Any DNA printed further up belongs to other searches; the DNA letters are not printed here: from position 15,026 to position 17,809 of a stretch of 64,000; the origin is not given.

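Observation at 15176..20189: Two tandem paralogous single-chain nuclease/N6-methylase/single-TRD genes: a possible heterodimeric type IIB-like R-M system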

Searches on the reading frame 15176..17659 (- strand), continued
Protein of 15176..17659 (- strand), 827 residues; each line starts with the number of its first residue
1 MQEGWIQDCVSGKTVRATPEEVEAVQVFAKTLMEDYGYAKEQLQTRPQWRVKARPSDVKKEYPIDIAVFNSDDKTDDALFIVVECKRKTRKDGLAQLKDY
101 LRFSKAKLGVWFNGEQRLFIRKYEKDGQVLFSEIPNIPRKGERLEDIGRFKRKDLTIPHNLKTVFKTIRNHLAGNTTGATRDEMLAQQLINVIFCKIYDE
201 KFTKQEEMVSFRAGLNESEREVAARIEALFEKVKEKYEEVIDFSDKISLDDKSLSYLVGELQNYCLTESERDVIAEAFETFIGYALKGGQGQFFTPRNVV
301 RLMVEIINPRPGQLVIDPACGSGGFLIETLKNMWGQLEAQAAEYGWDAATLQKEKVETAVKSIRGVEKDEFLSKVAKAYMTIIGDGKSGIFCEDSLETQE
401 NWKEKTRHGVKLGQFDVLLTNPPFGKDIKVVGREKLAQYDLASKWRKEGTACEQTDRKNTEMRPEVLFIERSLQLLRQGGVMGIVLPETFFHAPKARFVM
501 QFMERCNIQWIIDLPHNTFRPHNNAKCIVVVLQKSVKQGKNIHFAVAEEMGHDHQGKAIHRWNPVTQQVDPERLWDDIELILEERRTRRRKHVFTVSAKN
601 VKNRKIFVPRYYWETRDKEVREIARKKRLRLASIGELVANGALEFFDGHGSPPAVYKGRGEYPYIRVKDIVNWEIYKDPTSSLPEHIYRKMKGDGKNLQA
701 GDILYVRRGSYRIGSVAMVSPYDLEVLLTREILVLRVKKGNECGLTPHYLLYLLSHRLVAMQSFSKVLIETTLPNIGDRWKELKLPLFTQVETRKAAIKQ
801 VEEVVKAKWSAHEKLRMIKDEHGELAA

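Call 16: find_related_loci(query=window:15176-17659:-, collection=genome_contigs, flank=6000)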
Query window:15176-17659:- (827 aa) in genome_contigs; peptide patterns used: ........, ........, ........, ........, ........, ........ (x = any residue, [..] = any of these).
36 stretches matched a pattern; 21 encode a relative of the query (tblastn E <= 1e-3); 21 distinct loci.
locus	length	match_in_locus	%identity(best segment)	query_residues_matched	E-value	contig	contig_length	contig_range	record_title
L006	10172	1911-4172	73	74-827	0e+0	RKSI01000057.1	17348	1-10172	MAG: Gammaproteobacteria bacterium isolate PNGst_S_binSS2 scaffold_17, whole genome shotgun sequence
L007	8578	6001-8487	65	2-827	0e+0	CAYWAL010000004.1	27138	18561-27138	MAG TPA_asm: uncultured Candidatus Saccharibacteria bacterium isolate SRP216583_co2_140 genome assembly, contig: NODE_10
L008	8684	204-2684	64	4-827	0e+0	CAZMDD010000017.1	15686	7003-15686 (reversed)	MAG TPA_asm: uncultured Caldilineales bacterium isolate binchicken_co219_232 genome assembly, contig: k141_1458185, whol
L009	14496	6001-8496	61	1-827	0e+0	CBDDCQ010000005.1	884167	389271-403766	MAG: Ichthyobacteriaceae bacterium isolate 45bdb99d-308b-426a-b2eb-aebf0fe01374 genome assembly, contig: contig_5, whole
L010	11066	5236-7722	61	2-827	0e+0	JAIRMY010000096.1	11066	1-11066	MAG: Spirochaetaceae bacterium isolate Cd354_bin123 k119_1622381, whole genome shotgun sequence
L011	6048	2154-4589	61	6-825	0e+0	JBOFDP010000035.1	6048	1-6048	MAG: Chitinophagaceae bacterium isolate WFFMC_MAG_147 k139_1475146_flag=1_multi=18.1667_len=6048, whole genome shotgun s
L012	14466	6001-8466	60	6-825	0e+0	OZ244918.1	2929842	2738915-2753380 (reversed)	MAG: Candidatus Poriferisocius sp. isolate 059c7ca3-f08e-4c66-a120-614690c839ce genome assembly, chromosome: 1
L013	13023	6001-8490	58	1-827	0e+0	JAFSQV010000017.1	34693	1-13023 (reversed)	MAG: Paludibacteraceae bacterium isolate RGIG3390 Goat_Reticulum.Co__c273877, whole genome shotgun sequence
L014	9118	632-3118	57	2-827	0e+0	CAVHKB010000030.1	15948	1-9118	Prevotella sp. P5-108 isolate H07653-L1_cleanbin_000021 genome assembly, contig: Spades_H07653-L1_contig_1782, whole gen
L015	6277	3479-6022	57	2-827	0e+0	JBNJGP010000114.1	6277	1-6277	MAG: Candidatus Muiribacteriota bacterium isolate Y22_30dBSe2.bin.75 NODE_9586_length_6277_cov_9.754613, whole genome sh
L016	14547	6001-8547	56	2-827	0e+0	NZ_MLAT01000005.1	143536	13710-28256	Helicobacter sp. 13S00482-2 NODE_5_length_143536_cov_117.992_ID_9, whole genome shotgun sequence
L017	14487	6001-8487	57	2-827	0e+0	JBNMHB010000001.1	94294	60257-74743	MAG: Bacteroidales bacterium isolate CM_BacRF1569.133 k141_161136_length_94294_cov_23.3968, whole genome shotgun sequenc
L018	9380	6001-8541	56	1-827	0e+0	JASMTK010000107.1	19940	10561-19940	MAG: Arcobacteraceae bacterium isolate GSC-VFA-60_REP8 CoA_60C_k149_62637, whole genome shotgun sequence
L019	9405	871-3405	56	1-823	0e+0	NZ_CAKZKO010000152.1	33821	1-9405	MAG: uncultured Paraglaciecola sp. isolate ERR2094167_bin.68_CONCOCT_v1.1_MAG ERZ650161.848, whole genome shotgun sequen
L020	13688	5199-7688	58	1-827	0e+0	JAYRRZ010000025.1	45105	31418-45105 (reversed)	MAG: Candidatus Gracilibacteria bacterium isolate XM1_ASGE3bin.41 k141_168362, whole genome shotgun sequence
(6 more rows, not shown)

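Call 30: search_dna_similar(query=window:15176-17659:-, collection=plasmids, mode=protein, max_rows=25, max_evalue=1e-20)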
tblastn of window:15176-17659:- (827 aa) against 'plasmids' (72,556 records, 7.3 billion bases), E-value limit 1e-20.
Records with a match: 39; places in all: 39; records where one place covers at least 80% of the query: 4.
Best place of each record, by identity: <60% 39.
By first word of the organism name: Spiroplasma 4; Acinetobacter 3; Corynebacterium 2; Thermus 2; Trichormus 2; Acidithiobacillus 2; Ligilactobacillus 1; Aerococcus 1; Phaeobacter 1; Skermanella 1; and 20 more.
By predicted mobility (MOB-suite, as given by PLSDB): non-mobilizable 25; mobilizable 11; conjugative 3.
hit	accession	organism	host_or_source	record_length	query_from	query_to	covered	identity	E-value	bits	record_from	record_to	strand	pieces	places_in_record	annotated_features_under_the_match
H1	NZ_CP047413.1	Ligilactobacillus salivarius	Equus caballus,Isolated and purified ...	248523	5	825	99%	40.6%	7e-172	558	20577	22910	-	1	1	N-6 DNA methylase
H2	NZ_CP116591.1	Aerococcus urinaeequi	Bos taurus,whole organism,fecal sample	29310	1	790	96%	39.3%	5e-172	558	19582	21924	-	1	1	N-6 DNA methylase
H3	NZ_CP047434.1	Spiroplasma citri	Neoaliturus tenellus,cell culture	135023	1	556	65%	57.1%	8e-162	599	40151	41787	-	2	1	N-6 DNA methylase | hypothetical protein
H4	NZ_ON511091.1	Spiroplasma citri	Sesamum indicum,whole organism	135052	1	559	65%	55.9%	2e-152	611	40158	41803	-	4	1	N-6 DNA methylase (x2) | hypothetical protein (x2)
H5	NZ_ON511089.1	Spiroplasma citri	Neoaliturus haematoceps,leaves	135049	1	559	65%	55.9%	2e-152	611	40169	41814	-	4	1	N-6 DNA methylase (x2) | hypothetical protein (x2)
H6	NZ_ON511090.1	Spiroplasma citri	Citrus sinensis,whole organism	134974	1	556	65%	54.8%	2e-145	566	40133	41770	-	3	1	N-6 DNA methylase | hypothetical protein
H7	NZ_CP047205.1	Corynebacterium faecale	Assamese macaque,pure culture,feces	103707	19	786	93%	29.0%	6e-73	268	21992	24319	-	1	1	N-6 DNA methylase | hypothetical protein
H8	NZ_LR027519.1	Thermus thermophilus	-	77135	1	704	85%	29.3%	3e-68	254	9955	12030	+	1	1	hypothetical protein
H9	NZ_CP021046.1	Phaeobacter gallaeciensis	cell culture,Pacific plankton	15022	144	786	78%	30.4%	2e-74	273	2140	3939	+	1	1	N-6 DNA methylase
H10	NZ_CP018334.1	Acinetobacter baumannii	Homo sapiens,sputum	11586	163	821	80%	29.2%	6e-70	259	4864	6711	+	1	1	N-6 DNA methylase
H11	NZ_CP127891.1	Acinetobacter towneri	cell culture,Influent wastewater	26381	163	821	80%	29.2%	7e-70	259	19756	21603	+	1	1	N-6 DNA methylase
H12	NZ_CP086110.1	Skermanella mucosa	single cell,crude oil contaminated ...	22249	1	569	69%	32.2%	8e-75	274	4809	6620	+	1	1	N-6 DNA methylase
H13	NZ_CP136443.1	Paenarthrobacter sp. AT5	atrazine-producing pesticide factory ...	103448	4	560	67%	31.4%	6e-71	263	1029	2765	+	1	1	N-6 DNA methylase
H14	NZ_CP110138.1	Hymenobacter sp. YIM 151858-1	whole organism,soil sample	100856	10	560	67%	30.5%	5e-61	233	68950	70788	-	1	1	N-6 DNA methylase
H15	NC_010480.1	Picosynechococcus sp. PCC 7002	-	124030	1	561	68%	29.8%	1e-58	226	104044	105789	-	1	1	N-6 DNA methylase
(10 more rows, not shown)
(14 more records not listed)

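Call 44: find_encoding_contigs(protein=window:15176-17659:-, flank=3000, max_places=4)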
Protein window:15176-17659:- (827 aa): no gene with exactly this product is on record in the collection.

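Call 48: predict_structure(alignment_id=A1)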
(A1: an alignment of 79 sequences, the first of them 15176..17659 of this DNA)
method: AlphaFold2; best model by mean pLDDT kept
length: 827 residues; sequences in the alignment: 79
mean_pLDDT: 87.3   pTM: 0.81
mean pLDDT of the five models: 87.3, 86.9, 86.4, 84.9, 83.9
residues with pLDDT >= 90: 422; 70-90: 347; 50-70: 51; < 50: 7
segments of 3 or more residues with pLDDT < 50: 288-291
pLDDT, mean of each block of 10 residues (from residue 1): 81 88 92 92 81 53 82 86 90 90 90 91 90 92 88 87 87 65 80 92 92 92 95 88 87 92 84 68 58 76 96 94 88 92 91 89 91 85 80 92 91 96 83 90 87 88 94 97 93 85 95 88 83 97 93 80 79 87 86 93 89 88 92 95 93 89 91 87 92 89 85 87 92 93 92 92 72 70 93 93 93 85 72
secondary structure, 60 per line:
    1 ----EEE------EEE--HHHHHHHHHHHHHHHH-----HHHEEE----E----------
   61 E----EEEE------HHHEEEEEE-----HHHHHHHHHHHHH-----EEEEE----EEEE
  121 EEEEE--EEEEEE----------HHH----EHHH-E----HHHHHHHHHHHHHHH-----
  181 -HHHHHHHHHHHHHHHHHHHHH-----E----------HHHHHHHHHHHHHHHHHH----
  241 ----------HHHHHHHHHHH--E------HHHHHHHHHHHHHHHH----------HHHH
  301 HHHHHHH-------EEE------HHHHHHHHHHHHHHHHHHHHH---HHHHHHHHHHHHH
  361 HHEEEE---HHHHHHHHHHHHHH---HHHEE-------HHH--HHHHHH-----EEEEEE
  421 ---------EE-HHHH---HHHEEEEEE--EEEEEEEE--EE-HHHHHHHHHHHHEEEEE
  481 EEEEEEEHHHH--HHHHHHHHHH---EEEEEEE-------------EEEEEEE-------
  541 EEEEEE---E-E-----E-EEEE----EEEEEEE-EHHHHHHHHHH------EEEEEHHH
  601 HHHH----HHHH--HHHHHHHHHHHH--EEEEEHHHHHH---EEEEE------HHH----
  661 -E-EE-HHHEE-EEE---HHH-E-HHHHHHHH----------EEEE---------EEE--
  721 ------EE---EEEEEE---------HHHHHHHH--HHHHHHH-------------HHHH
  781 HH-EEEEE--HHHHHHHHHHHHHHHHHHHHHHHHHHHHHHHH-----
elements in order (helices of 4 or more, strands of 3 or more residues): E5-7 E14-16 H19-34 E43-45 E66-69 E79-84 H90-102 E108-112 E117-125 E128-133 H161-175 H182-202 H219-236 H251-261 H271-286 H297-307 E315-317 H324-344 H348-362 E363-366 H370-383 H404-409 E415-420 H433-436 E443-448 E451-458 H464-475 E476-487 H488-491 H494-503 E507-513 E527-533 E541-546 E560-563 E568-574 H577-586 E593-597 H598-604 H609-612 H615-626 E629-633 H634-639 E643-647 E673-675 H685-692 E703-706 E716-718 E732-737 H747-754 H757-763 H777-782 E784-788 H791-822

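Call 50: fold_search(model_id=the predicted structure, library=pdb)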
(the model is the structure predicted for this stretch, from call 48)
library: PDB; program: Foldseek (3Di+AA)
matches with E <= 10: 1328; with E <= 0.001: 493
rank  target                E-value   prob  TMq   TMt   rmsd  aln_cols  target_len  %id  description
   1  8w2p_A                1.3e-26  1.00  0.39  0.35  14.8       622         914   21  BsaXI-DNA complex I (released 2024-10-30)
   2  8w0p_A                3.4e-26  1.00  0.39  0.35  11.5       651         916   21  BsaXI -- Type IIB R-M system (released 2024-10-30)
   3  8w2q_B                4.4e-25  1.00  0.39  0.36  16.3       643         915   22  BsaXI-DNA complex II (released 2024-10-30)
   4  7eew_A                6.3e-21  1.00  0.35  0.46  25.0       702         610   15  Crystal structure of the intact MTase from Vibrio vulnificus YJ016 in complex with the DNA-mimicking Ocr protein and t (released 2022-03-23)
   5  7lt5_C                1.6e-20  1.00  0.33  0.45  10.1       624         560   13  CamA Adenine Methyltransferase Complexed to Cognate Substrate DNA and Cofactor SAH (released 2021-05-19)
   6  7lni_A                1.8e-20  1.00  0.34  0.46   9.0       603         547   14  SeMet CamA Adenine Methyltransferase Complexed to Cognate Substrate DNA (released 2021-05-19)
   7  2okc_B                3.7e-20  1.00  0.35  0.63   7.9       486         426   18  Crystal structure of Type I restriction enzyme StySJI M protein (NP_813429.1) from Bacteroides thetaiotaomicron VPI-54 (released 2007-01-30)
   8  7rfm_C                3.9e-20  1.00  0.33  0.47   9.8       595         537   14  CamA Adenine Methyltransferase Complexed to Cognate Substrate DNA and Inhibitor EPZ004777 (released 2021-09-15)
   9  3s1s                  5.1e-20  1.00  0.40  0.39  13.8       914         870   13  Characterization and crystal structure of the type IIG restriction endonuclease BpuSI (released 2011-07-13)
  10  7rfl_B                6.6e-20  1.00  0.34  0.46   9.6       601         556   14  CamA Adenine Methyltransferase Complexed to Cognate Substrate DNA and Inhibitor SGC0946 (released 2021-09-15)
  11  7rfm_B                9.7e-20  1.00  0.33  0.46   9.8       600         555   14  CamA Adenine Methyltransferase Complexed to Cognate Substrate DNA and Inhibitor EPZ004777 (released 2021-09-15)
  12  7rfn_C                9.7e-20  1.00  0.32  0.44  10.0       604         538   14  CamA Adenine Methyltransferase Complexed to Cognate Substrate DNA and Inhibitor SGC8158 (released 2021-09-15)
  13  2okc_A                1.1e-19  1.00  0.36  0.64   7.7       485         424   18  Crystal structure of Type I restriction enzyme StySJI M protein (NP_813429.1) from Bacteroides thetaiotaomicron VPI-54 (released 2007-01-30)
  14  7lt5_B                1.3e-19  1.00  0.34  0.46  10.0       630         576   13  CamA Adenine Methyltransferase Complexed to Cognate Substrate DNA and Cofactor SAH (released 2021-05-19)
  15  7lni_C                1.7e-19  1.00  0.33  0.46   9.5       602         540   14  SeMet CamA Adenine Methyltransferase Complexed to Cognate Substrate DNA (released 2021-05-19)
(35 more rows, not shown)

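Call 84: find_encoding_contigs(protein=P0002, flank=5000, max_places=2)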
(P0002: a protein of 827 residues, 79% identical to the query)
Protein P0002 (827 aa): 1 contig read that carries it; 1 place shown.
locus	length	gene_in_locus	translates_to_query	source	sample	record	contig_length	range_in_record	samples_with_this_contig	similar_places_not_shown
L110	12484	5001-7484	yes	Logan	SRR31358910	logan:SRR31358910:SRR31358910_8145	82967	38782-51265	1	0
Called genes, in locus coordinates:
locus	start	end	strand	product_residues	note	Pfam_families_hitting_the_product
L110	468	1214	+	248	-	PF09490:CbtA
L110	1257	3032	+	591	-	PF00158:Sigma54_activat (faint), PF00493:MCM (weak), PF07728:AAA_5, PF01078:Mg_chelatase (weak), PF17863:AAA_lid_2, PF13519:VWA_2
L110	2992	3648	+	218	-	PF12557:Co_AT_N (weak), PF02572:CobA_CobO_BtuR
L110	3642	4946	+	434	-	PF01656:CbiA, PF13500:AAA_26 (faint), PF07685:GATase_3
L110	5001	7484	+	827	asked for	PF13588:HSDR_N_2, PF02384:N6_Mtase, PF01170:UPF0020, PF20473:MmeI_Mtase (weak), PF07669:Eco57I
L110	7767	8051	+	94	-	PF00155:Aminotran_1_2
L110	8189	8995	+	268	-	PF04784:DUF547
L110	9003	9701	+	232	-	PF00535:Glycos_transf_2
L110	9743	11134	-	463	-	PF11376:DUF3179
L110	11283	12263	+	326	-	PF00291:PALP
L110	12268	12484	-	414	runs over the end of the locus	PF26314:MptA_B_family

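Call 85: find_encoding_contigs(protein=P0003, flank=5000, max_places=2)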
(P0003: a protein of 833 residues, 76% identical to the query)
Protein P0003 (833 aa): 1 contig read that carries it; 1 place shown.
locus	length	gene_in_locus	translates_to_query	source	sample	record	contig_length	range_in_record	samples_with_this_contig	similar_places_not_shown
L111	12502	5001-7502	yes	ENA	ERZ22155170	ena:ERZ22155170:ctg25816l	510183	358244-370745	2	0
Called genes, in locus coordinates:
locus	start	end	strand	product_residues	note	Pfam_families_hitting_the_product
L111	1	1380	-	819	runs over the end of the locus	PF01266:DAO, PF01494:FAD_binding_3 (faint), PF07992:Pyr_redox_2 (faint), PF16350:FAO_M, PF01571:GCV_T, PF08669:GCV_T_C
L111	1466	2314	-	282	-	PF00892:EamA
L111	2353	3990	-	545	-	PF02690:Na_Pi_cotrans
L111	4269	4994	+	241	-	-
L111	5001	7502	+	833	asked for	PF13588:HSDR_N_2, PF02384:N6_Mtase, PF01170:UPF0020, PF20473:MmeI_Mtase, PF07669:Eco57I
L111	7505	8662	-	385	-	PF00155:Aminotran_1_2 (weak), PF00266:Aminotran_5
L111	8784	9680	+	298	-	PF00126:HTH_1, PF03466:LysR_substrate, PF12849:PBP_like_2 (weak), PF12727:PBP_like (faint)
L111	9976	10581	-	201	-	PF01713:Smr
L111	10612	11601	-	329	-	PF07992:Pyr_redox_2, PF13738:Pyr_redox_3, PF00070:Pyr_redox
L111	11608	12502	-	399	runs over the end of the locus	PF14306:PUA_2, PF01747:ATP-sulfurylase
